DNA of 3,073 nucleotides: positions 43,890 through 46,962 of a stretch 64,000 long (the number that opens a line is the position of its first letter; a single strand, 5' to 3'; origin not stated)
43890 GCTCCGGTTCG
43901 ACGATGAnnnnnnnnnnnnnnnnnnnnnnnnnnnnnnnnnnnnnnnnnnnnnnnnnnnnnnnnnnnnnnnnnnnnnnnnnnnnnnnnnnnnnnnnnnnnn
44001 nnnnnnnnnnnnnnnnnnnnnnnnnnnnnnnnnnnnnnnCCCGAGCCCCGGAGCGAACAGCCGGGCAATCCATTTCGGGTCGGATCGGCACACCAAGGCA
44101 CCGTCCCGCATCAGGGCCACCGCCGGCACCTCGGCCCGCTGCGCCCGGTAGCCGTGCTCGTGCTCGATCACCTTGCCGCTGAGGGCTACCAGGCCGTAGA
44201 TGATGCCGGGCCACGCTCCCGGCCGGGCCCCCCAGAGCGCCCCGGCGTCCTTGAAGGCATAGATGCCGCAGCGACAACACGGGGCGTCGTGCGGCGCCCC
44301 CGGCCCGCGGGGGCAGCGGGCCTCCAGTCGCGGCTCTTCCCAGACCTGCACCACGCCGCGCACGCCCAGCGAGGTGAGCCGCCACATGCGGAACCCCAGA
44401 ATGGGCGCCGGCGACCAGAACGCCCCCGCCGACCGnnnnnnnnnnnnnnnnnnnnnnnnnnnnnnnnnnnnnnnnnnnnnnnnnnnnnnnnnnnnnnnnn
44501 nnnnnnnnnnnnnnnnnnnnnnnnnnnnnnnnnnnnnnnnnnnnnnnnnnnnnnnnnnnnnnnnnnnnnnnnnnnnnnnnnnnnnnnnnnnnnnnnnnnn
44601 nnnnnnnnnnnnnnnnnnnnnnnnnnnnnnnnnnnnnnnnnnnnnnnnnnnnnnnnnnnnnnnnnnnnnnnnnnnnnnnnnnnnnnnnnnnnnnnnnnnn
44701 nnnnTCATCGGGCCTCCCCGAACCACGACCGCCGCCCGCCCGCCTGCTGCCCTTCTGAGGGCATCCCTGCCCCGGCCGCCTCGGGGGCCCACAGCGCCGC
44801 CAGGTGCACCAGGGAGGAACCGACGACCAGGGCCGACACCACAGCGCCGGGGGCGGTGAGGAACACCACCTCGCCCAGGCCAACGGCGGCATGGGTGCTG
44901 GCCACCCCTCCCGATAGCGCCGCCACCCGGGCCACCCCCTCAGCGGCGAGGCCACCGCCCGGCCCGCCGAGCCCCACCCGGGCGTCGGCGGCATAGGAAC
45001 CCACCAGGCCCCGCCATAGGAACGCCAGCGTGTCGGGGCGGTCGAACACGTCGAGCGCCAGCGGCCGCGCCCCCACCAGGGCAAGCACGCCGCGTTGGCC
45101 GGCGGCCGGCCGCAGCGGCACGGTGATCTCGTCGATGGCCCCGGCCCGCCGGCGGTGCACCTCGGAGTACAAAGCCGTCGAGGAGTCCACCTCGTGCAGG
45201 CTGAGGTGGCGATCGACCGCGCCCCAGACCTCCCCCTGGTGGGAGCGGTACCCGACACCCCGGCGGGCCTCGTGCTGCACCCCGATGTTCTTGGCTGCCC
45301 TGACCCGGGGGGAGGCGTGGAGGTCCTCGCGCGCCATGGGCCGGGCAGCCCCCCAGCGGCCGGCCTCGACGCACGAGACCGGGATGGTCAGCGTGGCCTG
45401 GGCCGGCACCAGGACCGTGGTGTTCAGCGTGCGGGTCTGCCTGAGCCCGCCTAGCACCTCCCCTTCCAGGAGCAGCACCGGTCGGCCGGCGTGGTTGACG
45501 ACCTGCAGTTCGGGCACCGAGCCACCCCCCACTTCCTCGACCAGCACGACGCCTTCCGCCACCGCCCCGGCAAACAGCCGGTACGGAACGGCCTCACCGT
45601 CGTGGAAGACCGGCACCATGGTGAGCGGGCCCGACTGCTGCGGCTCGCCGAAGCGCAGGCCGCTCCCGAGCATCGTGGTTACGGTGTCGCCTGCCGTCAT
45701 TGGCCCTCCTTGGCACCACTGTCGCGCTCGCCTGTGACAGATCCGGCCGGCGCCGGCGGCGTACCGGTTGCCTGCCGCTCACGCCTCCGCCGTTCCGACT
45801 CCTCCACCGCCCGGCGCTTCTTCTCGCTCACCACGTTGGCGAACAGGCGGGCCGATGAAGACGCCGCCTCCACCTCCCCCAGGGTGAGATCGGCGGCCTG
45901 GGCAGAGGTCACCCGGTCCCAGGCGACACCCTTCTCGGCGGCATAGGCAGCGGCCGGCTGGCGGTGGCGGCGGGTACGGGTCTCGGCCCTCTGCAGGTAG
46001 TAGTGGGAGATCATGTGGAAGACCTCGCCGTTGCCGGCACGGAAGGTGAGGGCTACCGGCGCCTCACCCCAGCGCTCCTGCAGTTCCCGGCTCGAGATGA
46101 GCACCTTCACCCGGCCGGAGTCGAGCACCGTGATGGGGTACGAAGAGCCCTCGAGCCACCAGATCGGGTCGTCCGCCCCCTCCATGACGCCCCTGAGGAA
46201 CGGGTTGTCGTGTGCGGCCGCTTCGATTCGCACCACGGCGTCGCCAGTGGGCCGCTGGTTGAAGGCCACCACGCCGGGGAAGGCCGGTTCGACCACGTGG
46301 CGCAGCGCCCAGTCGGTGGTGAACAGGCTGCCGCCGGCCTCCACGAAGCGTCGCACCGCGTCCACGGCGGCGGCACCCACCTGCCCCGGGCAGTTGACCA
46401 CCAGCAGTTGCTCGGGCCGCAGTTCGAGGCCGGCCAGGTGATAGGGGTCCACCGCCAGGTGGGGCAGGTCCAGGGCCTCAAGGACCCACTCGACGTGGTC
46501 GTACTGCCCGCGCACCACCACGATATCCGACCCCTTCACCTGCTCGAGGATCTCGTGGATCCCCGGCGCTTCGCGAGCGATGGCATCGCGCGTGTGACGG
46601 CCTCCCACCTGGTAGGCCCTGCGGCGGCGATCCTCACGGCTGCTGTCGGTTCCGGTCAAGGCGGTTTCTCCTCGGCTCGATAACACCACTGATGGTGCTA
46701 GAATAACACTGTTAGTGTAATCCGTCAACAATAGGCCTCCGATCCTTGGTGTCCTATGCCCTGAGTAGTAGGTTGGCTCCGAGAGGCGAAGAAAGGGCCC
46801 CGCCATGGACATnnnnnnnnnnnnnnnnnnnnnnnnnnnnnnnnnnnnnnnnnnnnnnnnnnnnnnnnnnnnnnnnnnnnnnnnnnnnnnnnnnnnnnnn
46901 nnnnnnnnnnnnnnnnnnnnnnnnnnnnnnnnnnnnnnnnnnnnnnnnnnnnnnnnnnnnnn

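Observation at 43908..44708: Gene C carries an unrecognised Cys/His-rich domain with conserved blocks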

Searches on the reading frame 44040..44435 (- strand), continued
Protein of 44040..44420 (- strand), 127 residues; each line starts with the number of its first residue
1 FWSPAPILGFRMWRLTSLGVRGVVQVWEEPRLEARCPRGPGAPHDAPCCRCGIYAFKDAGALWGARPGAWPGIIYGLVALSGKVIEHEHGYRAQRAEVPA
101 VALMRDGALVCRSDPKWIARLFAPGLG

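Call 50: find_related_loci(query=A2, collection=genome_contigs, flank=8000)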
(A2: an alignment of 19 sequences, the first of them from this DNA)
Query A2 (132 aa) in genome_contigs; peptide patterns used: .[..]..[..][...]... (x = any residue, [..] = any of these).
193 stretches matched a pattern; 163 encode a relative of the query (tblastn E <= 1e-3); the best 80 are kept; 80 distinct loci.
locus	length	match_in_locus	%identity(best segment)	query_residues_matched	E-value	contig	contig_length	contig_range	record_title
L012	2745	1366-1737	63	6-128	5e-45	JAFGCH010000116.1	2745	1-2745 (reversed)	MAG: Acidimicrobiia bacterium isolate Zod_Metabat.1092 k87_6109728, whole genome shotgun sequence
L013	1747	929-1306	55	6-127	2e-34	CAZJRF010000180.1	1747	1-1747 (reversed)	MAG TPA_asm: uncultured Acidimicrobiia bacterium isolate SRP214966_co2_443 genome assembly, contig: NODE_183751_length_1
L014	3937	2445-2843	47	7-128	2e-28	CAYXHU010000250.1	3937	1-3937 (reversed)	MAG TPA_asm: uncultured Acidimicrobiia bacterium isolate binchicken_co334_108 genome assembly, contig: NODE_49025_length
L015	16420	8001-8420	41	1-132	2e-26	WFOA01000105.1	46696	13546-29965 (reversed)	MAG: Acidimicrobiia bacterium isolate S012_128 k151_34337, whole genome shotgun sequence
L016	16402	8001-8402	43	2-128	3e-26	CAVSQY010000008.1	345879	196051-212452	MAG: uncultured Actinomycetes bacterium isolate MFD05684.bin.1.382 genome assembly, contig: contig_55596, whole genome s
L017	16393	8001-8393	42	4-127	1e-25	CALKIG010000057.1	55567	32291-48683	MAG TPA_asm: uncultured actinobacterium isolate SRR7515930_bin.12_CONCOCT_v1.1_MAG genome assembly, contig: ERZ869936.26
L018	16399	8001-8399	44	2-127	6e-25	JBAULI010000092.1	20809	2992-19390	MAG: Acidimicrobiia bacterium isolate MFD09314_ilm_asm_bin41 k127_9903, whole genome shotgun sequence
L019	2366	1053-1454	45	3-128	9e-25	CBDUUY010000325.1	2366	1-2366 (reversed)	MAG TPA_asm: uncultured bacterium isolate SRR22302361_binner23_Refined_96 genome assembly, contig: ERZ25748748.56186, wh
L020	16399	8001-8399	43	6-128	3e-24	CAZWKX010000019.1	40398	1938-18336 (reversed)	MAG TPA_asm: uncultured Acidimicrobiia bacterium isolate SRP214966_co4_433 genome assembly, contig: NODE_605_length_4039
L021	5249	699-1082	44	7-127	5e-24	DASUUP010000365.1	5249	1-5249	MAG TPA_asm: Acidimicrobiia bacterium isolate SMAG_U1792 k141_1001908, whole genome shotgun sequence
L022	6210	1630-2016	44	4-128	2e-23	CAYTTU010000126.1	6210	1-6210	MAG TPA_asm: uncultured Acidimicrobiia bacterium isolate binchicken_co31_379 genome assembly, contig: k141_488576, whole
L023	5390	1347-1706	47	6-115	2e-23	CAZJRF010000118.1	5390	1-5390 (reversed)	MAG TPA_asm: uncultured Acidimicrobiia bacterium isolate SRP214966_co2_443 genome assembly, contig: NODE_30622_length_53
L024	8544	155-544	46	7-128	3e-23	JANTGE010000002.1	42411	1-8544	MAG: Acidimicrobiia bacterium isolate bin10049 c_000000000453, whole genome shotgun sequence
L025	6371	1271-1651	43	7-127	4e-23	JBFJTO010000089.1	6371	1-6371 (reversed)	MAG: Acidimicrobiia bacterium isolate Mix_sand19.2022.05.D.20 k141_3722512_length_6371_cov_10.6430, whole genome shotgun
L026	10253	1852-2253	43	1-127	4e-23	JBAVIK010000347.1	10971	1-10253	MAG: Acidimicrobiia bacterium isolate MFD02594_ilm_asm_bin11 k127_88834, whole genome shotgun sequence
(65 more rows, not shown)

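Call 95: find_related_loci(query=A2, collection=viral_contigs, flank=5000)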
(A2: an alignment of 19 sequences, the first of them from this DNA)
Query A2 (132 aa) in viral_contigs; peptide patterns used: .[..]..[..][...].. (x = any residue, [..] = any of these).
41 stretches matched a pattern; 15 encode a relative of the query (tblastn E <= 1e-3); 15 distinct loci.
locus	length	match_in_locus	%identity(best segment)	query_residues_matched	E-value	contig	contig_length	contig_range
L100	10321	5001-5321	37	10-101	5e-10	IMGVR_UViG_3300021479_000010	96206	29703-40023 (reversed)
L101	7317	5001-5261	34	12-103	8e-9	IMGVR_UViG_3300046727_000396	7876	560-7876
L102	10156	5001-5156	47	49-103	6e-9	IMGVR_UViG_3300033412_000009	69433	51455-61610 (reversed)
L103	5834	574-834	34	12-103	7e-9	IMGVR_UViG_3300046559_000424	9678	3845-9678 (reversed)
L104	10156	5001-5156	47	49-103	6e-9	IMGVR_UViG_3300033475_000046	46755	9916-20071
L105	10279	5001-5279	34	12-109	9e-7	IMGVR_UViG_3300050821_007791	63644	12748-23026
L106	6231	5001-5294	35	12-114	1e-6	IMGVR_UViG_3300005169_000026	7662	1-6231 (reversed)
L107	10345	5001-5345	30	7-106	2e-6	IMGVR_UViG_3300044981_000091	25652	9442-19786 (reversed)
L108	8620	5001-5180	40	45-103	7e-6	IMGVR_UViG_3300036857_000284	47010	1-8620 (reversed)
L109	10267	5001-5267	32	12-106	9e-6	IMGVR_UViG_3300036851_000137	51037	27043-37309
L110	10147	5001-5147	49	56-103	9e-6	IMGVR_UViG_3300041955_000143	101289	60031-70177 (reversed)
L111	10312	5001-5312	26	12-106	2e-5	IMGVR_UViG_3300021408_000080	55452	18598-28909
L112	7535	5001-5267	35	8-103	5e-5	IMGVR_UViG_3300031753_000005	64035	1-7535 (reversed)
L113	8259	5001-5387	27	12-118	2e-5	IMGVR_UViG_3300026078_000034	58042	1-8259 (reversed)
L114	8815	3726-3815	47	77-106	3e-4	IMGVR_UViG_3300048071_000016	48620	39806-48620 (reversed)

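Call 97: search_protein_families(library=phrogs, proteins=[L011:1637-2347:+], max_evalue=1)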
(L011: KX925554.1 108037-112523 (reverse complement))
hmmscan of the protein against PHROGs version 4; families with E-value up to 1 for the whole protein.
L011:1637-2347:+ (237 aa): 0 families

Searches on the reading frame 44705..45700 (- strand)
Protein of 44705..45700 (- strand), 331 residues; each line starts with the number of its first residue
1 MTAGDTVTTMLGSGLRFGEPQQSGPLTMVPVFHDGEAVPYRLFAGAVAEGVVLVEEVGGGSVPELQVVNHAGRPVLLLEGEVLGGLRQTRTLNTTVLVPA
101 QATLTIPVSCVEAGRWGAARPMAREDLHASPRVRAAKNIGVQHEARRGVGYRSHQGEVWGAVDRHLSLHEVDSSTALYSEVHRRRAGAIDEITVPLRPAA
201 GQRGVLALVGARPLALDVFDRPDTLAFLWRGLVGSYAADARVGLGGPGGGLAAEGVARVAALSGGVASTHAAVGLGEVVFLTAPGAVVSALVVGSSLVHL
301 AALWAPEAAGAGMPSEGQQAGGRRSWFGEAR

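Call 3: search_protein_families(library=pfam, proteins=[window:44705-45700:-], max_evalue=1)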
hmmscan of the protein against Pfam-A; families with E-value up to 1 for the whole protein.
window:44705-45700:- (331 aa): 1 family
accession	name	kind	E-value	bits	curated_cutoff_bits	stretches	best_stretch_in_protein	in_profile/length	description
PF20208.3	ARPP-1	-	1.1e-67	228.9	27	1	15-302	2-296/297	ARG and Rhodanese-Phosphatase-superfamily-associated Protein domain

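Call 4: search_protein_families(library=ncbifam, proteins=[window:44705-45700:-], max_evalue=1)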
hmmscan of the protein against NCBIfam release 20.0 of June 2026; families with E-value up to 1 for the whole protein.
window:44705-45700:- (331 aa): 0 families

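Call 6: search_protein_families(library=phrogs, proteins=[window:44705-45700:-], max_evalue=1)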
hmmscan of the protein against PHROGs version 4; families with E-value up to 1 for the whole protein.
window:44705-45700:- (331 aa): 0 families

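Call 7: search_protein_families(library=padloc, proteins=[window:44705-45700:-], max_evalue=1)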
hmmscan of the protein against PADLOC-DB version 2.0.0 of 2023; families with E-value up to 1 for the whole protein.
window:44705-45700:- (331 aa): 0 families

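Call 56: search_solved_structures(query=window:44708-45700:-, max_evalue=10)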
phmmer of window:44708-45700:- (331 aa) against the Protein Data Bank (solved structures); distinct sequences matched with E-value up to 10: 0.

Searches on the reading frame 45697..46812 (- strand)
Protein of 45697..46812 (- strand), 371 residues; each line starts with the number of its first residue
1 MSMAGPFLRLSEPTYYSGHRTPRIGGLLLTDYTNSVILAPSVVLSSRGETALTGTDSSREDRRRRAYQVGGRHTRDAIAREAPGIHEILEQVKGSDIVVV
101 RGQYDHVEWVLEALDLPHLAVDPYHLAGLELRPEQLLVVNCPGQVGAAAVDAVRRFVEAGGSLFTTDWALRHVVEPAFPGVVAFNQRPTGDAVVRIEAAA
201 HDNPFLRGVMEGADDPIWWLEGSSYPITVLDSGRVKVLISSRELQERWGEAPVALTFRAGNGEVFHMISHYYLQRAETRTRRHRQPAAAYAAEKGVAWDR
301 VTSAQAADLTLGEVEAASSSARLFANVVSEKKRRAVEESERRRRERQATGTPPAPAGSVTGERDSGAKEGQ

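Call 3: search_protein_families(library=pfam, proteins=[window:45697-46812:-], max_evalue=1)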
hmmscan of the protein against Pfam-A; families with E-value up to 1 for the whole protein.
window:45697-46812:- (371 aa): 0 families

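Call 4: search_protein_families(library=ncbifam, proteins=[window:45697-46812:-], max_evalue=1)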
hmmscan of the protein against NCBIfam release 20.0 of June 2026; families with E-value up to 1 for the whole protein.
window:45697-46812:- (371 aa): 0 families

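Call 6: search_protein_families(library=phrogs, proteins=[window:45697-46812:-], max_evalue=1)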
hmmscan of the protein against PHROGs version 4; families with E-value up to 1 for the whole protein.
window:45697-46812:- (371 aa): 1 family
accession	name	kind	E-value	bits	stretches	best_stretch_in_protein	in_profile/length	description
phrog_11067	-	unknown function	0.089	13.8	1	216-254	14-52/77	-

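Call 7: search_protein_families(library=padloc, proteins=[window:45697-46812:-], max_evalue=1)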
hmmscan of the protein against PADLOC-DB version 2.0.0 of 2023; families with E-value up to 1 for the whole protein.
window:45697-46812:- (371 aa): 0 families

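Call 55: search_solved_structures(query=window:45697-46659:-, max_evalue=10, show_alignments=1)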
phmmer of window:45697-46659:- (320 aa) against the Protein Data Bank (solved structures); distinct sequences matched with E-value up to 10: 4.
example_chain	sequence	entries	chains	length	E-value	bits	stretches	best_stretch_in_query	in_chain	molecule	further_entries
8hfj_A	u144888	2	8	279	0.85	11.9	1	119-241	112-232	Versicolorin reductase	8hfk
6acs_A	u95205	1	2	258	0.88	11.9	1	215-285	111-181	Ditrans,polycis-undecaprenyl-diphosphate synthase ((2E,6E)-farnesyl-diphosphate specific)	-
7yb1_D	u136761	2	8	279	0.91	11.8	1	120-241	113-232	Versicolorin reductase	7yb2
1svj_A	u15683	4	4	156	1.1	11.5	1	94-118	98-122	Potassium-transporting ATPase B chain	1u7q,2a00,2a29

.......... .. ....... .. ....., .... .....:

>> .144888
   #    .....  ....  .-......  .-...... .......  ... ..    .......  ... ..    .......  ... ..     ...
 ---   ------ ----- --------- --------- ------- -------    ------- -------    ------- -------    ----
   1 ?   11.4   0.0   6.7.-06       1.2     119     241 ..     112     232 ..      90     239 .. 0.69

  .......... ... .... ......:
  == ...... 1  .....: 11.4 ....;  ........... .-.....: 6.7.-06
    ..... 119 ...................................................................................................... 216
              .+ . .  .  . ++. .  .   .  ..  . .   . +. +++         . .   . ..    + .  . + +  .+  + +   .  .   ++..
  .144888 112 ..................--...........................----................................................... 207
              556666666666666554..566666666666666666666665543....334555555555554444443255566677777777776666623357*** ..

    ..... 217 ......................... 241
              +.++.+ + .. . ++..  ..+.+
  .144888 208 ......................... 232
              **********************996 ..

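Call 91: predict_structure(alignment_id=A6)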
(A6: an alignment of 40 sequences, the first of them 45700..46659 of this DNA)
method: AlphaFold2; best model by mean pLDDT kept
length: 320 residues; sequences in the alignment: 40
mean_pLDDT: 89.7   pTM: 0.87
mean pLDDT of the five models: 89.7, 89.3, 88.4, 88.2, 87.0
residues with pLDDT >= 90: 230; 70-90: 59; 50-70: 28; < 50: 3
segments of 3 or more residues with pLDDT < 50: none
pLDDT, mean of each block of 10 residues (from residue 1): 70 94 95 98 98 88 97 97 96 95 98 95 98 90 86 88 75 89 96 94 96 88 67 93 93 96 91 96 96 93 69 56
secondary structure, 60 per line:
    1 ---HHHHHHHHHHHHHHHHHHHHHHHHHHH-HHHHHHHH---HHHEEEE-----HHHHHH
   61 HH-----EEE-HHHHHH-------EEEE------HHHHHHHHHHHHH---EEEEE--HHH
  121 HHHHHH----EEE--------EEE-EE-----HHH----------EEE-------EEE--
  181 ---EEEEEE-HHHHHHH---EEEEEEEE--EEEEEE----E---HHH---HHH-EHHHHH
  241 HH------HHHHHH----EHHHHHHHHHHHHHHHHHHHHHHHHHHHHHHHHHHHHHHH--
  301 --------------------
elements in order: H4-30 H32-39 E46-49 H55-62 E68-70 H72-77 E85-88 H95-107 E111-115 H118-126 E131-133 E142-144 E166-168 E176-178 E184-189 H191-197 E201-208 E211-216 H236-242 H249-254 H260-298

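Call 93: fold_search(model_id=the predicted structure, library=pdb)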
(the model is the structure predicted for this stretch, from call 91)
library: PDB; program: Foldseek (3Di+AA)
matches with E <= 10: 957; with E <= 0.001: 81
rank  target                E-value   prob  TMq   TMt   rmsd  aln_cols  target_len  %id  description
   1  8hx8_A                2.6e-06  1.00  0.37  0.19   4.6       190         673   15  Crystal structure of 4-amino-4-deoxychorismate synthase from Streptomyces venezuelae co-crystallized with chorismate (released 2023-10-18)
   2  8hx7_B                4.4e-06  1.00  0.39  0.21   4.0       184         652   15  Crystal structure of 4-amino-4-deoxychorismate synthase from Streptomyces venezuelae co-crystallized with L-glutamine (released 2023-10-18)
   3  8ibt_A                4.4e-06  1.00  0.31  0.16   7.3       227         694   15  Crystal structure of GH42 beta-galactosidase BiBga42A from Bifidobacterium longum subspecies infantis E318S mutant in  (released 2023-06-07)
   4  7bob_B                7.0e-06  1.00  0.37  0.22   4.3       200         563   10  Exo-beta-1,4-mannosidase Op5Man5 from Opitutaceae bacterium strain TAV5 (released 2021-07-14)
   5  2vdj                  7.4e-06  1.00  0.43  0.49  10.4       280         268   12  Crystal Structure of Homoserine O-acetyltransferase (metA) from Bacillus Cereus with Homoserine (released 2008-01-22)
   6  2ghr                  8.3e-06  1.00  0.43  0.49  10.4       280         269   11  Crystal structure of homoserine o-succinyltransferase (NP_981826.1) from Bacillus cereus ATCC 10987 at 2.40 A resolution (released 2006-04-11)
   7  8hx9_B                9.4e-06  1.00  0.40  0.21   4.1       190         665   16  Crystal structure of 4-amino-4-deoxychorismate synthase from Streptomyces venezuelae with chorismate (released 2023-10-18)
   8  4oif_A                1.1e-05  1.00  0.35  0.17   6.0       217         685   10  3D structure of Gan42B, a GH42 beta-galactosidase from G. (released 2015-02-04)
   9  5dfa_A                1.1e-05  1.00  0.33  0.17   6.8       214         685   11  3D structure of the E323A catalytic mutant of Gan42B, a GH42 beta-galactosidase from G. stearothermophilus (released 2015-12-09)
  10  2gk3_E                1.3e-05  1.00  0.36  0.45   7.5       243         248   11  Cytoplasmic Protein STM3548 from Salmonella typhimurium (released 2006-05-02)
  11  4oif_B                1.5e-05  1.00  0.35  0.17   6.3       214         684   11  3D structure of Gan42B, a GH42 beta-galactosidase from G. (released 2015-02-04)
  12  5dfa_B                2.1e-05  1.00  0.33  0.17   6.8       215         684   11  3D structure of the E323A catalytic mutant of Gan42B, a GH42 beta-galactosidase from G. stearothermophilus (released 2015-12-09)
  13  4uzs_B                2.3e-05  1.00  0.36  0.18   5.8       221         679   15  Crystal structure of Bifidobacterium bifidum beta-galactosidase (released 2015-09-30)
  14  8ibs_A                2.3e-05  1.00  0.31  0.16   7.3       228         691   15  Crystal structure of GH42 beta-galactosidase BiBga42A from Bifidobacterium longum subspecies infantis E160A/E318A muta (released 2023-06-07)
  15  8rp2_BBB              2.4e-05  1.00  0.38  0.61   4.2       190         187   14  Aminodeoxychorismate synthase complex from Escherichia coli, with EDTA added (released 2025-01-29)
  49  3rht_A                2.2e-04  1.00  0.34  0.42   7.5       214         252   15  Crystal structure of type 1 glutamine amidotransferase (GATase1)-like protein from Planctomyces limnophilus (released 2011-04-27)
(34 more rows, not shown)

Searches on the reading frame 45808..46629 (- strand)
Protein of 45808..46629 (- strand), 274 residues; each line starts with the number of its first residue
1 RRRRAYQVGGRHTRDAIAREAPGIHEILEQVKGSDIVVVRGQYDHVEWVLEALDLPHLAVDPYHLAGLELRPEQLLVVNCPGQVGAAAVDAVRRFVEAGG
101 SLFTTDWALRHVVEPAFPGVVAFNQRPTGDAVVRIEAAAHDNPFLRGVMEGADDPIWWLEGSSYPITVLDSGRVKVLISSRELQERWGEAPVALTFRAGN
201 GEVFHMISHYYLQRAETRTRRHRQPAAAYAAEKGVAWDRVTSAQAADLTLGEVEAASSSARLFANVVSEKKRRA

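Call 81: find_homologous_proteins(query=window:45808-46629:-, max_evalue=0.001)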
Query seq(274 aa) (274 aa): 1237 proteins with E <= 0.001 among 7253 candidates; the best 120 are listed.
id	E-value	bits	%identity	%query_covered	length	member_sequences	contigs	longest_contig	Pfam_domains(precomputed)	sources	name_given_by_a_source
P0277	1.9e-167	573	94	100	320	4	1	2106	-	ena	-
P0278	5.1e-159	546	89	100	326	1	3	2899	-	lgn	-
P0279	8.3e-155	532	86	100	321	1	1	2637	-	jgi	jgi:hypothetical protein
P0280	1.7e-154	531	88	100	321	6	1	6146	-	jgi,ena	-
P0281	3.6e-154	530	86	98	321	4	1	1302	-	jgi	-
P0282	1.1e-153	528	87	100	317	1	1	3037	-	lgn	-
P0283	2.8e-153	527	86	98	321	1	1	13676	-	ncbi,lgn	-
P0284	3.4e-153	527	87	100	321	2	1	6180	-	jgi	jgi:hypothetical protein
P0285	7.3e-153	525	87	100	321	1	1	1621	-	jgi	-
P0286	1.4e-152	524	87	100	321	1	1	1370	-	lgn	-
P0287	6.3e-150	516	85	100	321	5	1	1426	-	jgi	jgi:hypothetical protein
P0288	6.8e-150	516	85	100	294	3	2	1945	-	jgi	jgi:hypothetical protein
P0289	3.4e-148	510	84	100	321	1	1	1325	-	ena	-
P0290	6.3e-148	509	83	100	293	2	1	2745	-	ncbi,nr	ncbi:MAG: hypothetical protein JW785_09710 [Acidimicrobiia bacterium]|nr:hypothetical protein [Acidi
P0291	2.1e-147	508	83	100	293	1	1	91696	-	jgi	-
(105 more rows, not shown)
